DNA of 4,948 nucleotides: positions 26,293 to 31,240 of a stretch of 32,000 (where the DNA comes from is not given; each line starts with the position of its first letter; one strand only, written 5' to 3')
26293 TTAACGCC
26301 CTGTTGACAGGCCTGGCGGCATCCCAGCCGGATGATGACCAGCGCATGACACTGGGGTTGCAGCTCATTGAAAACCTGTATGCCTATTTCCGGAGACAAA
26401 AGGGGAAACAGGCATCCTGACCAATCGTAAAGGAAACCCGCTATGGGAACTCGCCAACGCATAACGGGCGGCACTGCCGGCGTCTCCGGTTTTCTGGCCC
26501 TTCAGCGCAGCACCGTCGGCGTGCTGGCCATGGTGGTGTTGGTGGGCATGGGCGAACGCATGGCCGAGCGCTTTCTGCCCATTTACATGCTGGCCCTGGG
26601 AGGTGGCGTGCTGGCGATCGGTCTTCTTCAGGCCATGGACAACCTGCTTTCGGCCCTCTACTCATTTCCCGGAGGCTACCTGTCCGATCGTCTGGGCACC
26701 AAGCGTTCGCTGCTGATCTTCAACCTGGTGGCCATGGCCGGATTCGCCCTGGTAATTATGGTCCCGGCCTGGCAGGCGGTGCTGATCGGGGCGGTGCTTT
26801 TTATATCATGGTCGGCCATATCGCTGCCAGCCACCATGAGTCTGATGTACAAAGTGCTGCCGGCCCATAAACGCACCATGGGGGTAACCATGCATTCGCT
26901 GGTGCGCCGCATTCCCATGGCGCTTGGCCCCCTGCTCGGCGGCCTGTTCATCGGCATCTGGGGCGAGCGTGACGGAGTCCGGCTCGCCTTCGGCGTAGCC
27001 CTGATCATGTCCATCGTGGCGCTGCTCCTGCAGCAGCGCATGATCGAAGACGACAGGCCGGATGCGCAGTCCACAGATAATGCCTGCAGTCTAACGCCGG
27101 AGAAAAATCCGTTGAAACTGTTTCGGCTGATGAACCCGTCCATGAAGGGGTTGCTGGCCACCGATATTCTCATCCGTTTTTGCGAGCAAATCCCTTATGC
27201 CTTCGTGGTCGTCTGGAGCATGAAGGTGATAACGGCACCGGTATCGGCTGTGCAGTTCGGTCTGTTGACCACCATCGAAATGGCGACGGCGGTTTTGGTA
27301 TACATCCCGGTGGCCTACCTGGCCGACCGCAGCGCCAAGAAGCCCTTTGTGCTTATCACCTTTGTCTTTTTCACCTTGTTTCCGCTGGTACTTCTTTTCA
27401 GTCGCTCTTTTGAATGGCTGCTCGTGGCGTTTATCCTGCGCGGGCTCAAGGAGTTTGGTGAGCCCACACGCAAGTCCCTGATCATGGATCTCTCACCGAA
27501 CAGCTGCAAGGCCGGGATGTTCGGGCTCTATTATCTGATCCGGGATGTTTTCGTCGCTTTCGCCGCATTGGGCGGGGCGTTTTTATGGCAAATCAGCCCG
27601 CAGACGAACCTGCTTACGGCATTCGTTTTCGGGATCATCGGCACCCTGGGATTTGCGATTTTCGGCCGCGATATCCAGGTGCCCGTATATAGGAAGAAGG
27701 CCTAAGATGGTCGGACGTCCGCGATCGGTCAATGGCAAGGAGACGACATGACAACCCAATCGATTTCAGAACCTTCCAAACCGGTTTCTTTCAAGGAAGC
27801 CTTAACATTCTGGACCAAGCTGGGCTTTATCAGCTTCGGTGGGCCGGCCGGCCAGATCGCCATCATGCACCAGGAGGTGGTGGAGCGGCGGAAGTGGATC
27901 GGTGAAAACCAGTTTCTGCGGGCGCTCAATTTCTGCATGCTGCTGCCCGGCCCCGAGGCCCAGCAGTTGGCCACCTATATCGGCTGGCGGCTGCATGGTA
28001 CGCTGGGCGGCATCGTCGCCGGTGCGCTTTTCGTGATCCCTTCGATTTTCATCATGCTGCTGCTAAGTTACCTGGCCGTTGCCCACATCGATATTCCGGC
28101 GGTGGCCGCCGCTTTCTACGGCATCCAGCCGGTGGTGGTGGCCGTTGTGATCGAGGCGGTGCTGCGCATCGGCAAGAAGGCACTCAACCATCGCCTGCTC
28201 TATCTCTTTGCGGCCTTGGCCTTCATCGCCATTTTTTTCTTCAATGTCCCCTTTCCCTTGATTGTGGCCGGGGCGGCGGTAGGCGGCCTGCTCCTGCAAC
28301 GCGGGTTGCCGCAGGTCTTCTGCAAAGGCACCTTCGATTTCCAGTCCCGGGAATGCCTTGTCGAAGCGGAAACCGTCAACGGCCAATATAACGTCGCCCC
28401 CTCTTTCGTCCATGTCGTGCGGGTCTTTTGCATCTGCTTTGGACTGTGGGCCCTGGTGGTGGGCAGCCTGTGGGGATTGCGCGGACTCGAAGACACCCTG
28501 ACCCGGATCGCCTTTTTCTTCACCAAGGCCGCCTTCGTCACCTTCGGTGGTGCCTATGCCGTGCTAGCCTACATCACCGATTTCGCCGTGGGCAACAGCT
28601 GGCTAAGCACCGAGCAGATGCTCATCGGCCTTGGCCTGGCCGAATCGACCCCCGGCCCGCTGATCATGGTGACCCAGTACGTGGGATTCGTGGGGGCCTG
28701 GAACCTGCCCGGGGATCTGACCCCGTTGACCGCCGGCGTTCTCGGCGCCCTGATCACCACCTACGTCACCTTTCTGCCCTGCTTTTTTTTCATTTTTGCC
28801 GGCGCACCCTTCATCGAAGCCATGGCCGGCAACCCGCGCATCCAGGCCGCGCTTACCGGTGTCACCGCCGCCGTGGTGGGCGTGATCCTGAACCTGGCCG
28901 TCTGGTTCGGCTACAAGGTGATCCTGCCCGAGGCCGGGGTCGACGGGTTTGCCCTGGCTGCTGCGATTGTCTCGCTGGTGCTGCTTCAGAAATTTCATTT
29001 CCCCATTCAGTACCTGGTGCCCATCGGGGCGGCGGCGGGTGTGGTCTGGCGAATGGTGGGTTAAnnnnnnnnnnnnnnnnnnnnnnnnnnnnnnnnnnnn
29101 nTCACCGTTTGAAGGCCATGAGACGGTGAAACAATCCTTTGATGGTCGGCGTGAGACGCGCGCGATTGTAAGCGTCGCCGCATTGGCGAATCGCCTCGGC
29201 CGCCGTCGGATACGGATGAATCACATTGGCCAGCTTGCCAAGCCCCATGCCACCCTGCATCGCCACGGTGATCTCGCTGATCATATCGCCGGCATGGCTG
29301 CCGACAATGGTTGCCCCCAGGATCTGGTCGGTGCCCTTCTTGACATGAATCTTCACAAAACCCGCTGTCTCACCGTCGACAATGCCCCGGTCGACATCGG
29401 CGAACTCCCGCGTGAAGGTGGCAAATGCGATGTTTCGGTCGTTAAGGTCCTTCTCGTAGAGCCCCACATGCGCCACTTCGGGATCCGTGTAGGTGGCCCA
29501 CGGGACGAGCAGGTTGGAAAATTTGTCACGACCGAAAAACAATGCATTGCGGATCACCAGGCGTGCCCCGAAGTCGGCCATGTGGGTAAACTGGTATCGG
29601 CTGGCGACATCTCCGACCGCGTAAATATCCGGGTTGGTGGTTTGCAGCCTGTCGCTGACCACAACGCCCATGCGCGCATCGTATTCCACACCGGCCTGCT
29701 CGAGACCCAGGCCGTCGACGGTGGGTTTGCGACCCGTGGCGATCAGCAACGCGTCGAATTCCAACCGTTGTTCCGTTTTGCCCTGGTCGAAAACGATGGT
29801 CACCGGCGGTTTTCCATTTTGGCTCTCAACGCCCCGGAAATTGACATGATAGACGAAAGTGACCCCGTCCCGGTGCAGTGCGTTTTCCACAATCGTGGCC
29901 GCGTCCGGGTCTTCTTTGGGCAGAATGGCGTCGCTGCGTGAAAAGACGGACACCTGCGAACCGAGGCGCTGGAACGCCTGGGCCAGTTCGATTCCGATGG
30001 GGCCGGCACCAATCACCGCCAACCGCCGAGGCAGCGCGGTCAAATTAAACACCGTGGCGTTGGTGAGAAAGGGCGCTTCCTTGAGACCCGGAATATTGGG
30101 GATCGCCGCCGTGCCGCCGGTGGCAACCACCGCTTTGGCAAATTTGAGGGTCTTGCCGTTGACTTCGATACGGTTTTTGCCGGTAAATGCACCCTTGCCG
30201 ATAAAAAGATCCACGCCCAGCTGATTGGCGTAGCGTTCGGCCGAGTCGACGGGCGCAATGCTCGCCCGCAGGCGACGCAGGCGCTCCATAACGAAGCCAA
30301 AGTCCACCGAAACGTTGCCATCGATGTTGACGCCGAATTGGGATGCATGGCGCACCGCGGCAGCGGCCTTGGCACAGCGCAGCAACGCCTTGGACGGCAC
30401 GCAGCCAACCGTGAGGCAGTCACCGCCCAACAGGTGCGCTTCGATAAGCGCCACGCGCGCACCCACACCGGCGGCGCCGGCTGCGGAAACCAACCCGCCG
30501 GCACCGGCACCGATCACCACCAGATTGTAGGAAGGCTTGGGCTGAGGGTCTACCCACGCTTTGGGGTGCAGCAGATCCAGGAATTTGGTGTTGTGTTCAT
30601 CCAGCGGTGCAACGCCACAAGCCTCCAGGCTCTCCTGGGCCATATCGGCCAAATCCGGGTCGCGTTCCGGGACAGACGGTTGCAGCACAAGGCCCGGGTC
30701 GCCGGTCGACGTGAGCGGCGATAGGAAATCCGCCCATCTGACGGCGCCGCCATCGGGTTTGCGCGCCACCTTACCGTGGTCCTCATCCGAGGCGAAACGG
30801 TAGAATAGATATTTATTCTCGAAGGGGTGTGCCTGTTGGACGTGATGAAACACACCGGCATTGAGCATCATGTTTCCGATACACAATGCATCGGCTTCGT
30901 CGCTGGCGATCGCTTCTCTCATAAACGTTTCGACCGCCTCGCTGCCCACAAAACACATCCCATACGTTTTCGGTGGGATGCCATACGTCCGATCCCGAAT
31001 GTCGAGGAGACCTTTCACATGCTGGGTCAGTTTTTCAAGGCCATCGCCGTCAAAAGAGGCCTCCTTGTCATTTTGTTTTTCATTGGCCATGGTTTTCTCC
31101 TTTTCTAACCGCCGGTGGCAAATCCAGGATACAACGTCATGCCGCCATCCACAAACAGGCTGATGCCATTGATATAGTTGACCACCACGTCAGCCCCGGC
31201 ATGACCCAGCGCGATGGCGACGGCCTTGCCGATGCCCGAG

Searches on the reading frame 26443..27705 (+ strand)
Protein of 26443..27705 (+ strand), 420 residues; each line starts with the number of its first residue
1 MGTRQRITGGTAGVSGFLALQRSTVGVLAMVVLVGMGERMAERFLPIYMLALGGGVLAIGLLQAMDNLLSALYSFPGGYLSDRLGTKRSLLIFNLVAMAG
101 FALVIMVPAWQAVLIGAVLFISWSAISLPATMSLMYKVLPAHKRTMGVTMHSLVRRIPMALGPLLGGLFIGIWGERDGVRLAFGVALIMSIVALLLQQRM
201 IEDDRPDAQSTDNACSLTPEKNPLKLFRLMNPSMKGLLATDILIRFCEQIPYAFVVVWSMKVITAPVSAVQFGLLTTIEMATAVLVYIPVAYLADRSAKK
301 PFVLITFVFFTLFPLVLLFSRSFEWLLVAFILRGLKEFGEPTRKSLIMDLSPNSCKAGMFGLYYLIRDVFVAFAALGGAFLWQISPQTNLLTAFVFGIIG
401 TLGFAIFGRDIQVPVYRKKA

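Call 66: search_protein_families(library=pfam, proteins=[window:26443-27705:+], max_evalue=0.0001)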
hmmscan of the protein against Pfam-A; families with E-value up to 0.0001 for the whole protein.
window:26443-27705:+ (420 aa): 1 family
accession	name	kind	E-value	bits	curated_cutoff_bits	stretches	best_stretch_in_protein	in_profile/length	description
PF07690.21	MFS_1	-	2.1e-32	112.8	33.4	2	29-255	3-225/347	Major Facilitator Superfamily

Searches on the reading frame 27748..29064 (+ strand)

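Call 66: search_protein_families(library=pfam, proteins=[window:27748-29064:+], max_evalue=0.0001)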
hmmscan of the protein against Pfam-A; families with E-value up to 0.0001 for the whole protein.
window:27748-29064:+ (438 aa): 1 family
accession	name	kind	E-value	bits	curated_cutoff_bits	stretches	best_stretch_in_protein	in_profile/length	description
PF02417.20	Chromate_transp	-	3.2e-77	258.7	28.6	2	19-180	4-165/166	Chromate transporter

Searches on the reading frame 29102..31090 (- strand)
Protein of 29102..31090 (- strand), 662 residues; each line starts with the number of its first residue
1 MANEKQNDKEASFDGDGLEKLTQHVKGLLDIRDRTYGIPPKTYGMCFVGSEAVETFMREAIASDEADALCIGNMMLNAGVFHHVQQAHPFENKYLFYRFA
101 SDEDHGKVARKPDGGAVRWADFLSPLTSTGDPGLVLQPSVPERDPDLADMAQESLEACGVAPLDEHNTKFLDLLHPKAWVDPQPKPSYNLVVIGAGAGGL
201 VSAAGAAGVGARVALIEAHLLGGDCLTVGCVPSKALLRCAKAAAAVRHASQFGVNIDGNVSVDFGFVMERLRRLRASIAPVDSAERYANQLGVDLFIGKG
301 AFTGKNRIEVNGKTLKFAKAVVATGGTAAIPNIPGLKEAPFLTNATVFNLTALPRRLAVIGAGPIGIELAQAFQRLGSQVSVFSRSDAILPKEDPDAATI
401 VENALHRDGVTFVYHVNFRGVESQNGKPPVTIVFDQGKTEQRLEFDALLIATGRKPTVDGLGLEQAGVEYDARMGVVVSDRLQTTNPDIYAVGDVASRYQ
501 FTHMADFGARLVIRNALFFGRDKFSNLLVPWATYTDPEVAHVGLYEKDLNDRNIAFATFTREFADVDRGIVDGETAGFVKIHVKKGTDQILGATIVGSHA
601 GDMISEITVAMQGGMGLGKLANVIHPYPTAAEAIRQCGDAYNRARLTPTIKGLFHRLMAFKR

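Call 66: search_protein_families(library=pfam, proteins=[window:29102-31090:-], max_evalue=0.0001)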
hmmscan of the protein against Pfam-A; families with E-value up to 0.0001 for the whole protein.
window:29102-31090:- (662 aa): 7 families
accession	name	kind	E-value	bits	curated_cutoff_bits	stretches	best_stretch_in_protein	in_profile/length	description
PF07992.20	Pyr_redox_2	-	2.9e-61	207.9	26.1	1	188-505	1-287/291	Pyridine nucleotide-disulphide oxidoreductase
PF02852.28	Pyr_redox_dim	-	1e-30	106.6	25.3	1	529-635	1-107/110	Pyridine nucleotide-disulphide oxidoreductase, dimerisation domain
PF00070.33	Pyr_redox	-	8e-22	78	22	1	356-427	1-72/82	Pyridine nucleotide-disulphide oxidoreductase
PF00610.27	DEP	-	1.6e-15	57.2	32.7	1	30-99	3-72/72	Domain found in Dishevelled, Egl-10, and Pleckstrin (DEP)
PF03486.20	HI0933_like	-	2.3e-09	37.5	50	0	189-219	2-32/244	HI0933-like protein Rossmann domain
PF13738.12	Pyr_redox_3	-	1.7e-06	28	30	1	307-493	115-305/305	Pyridine nucleotide-disulphide oxidoreductase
PF01134.28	GIDA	-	2.5e-05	24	22.1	0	190-243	2-53/391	Glucose inhibited division protein A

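Call 94: search_protein_families(library=padloc, proteins=[L046:11784-12809:+, L046:13220-13468:-, L046:13876-14205:+, L046:15161-15517:+, L046:15752-16336:+], max_evalue=0.001)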
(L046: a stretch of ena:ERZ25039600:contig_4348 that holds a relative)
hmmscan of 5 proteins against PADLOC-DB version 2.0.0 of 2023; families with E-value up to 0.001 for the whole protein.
L046:11784-12809:+ (341 aa): 0 families

L046:13220-13468:- (82 aa): 0 families

L046:13876-14205:+ (109 aa): 0 families

L046:15161-15517:+ (118 aa): 0 families

L046:15752-16336:+ (194 aa): 0 families
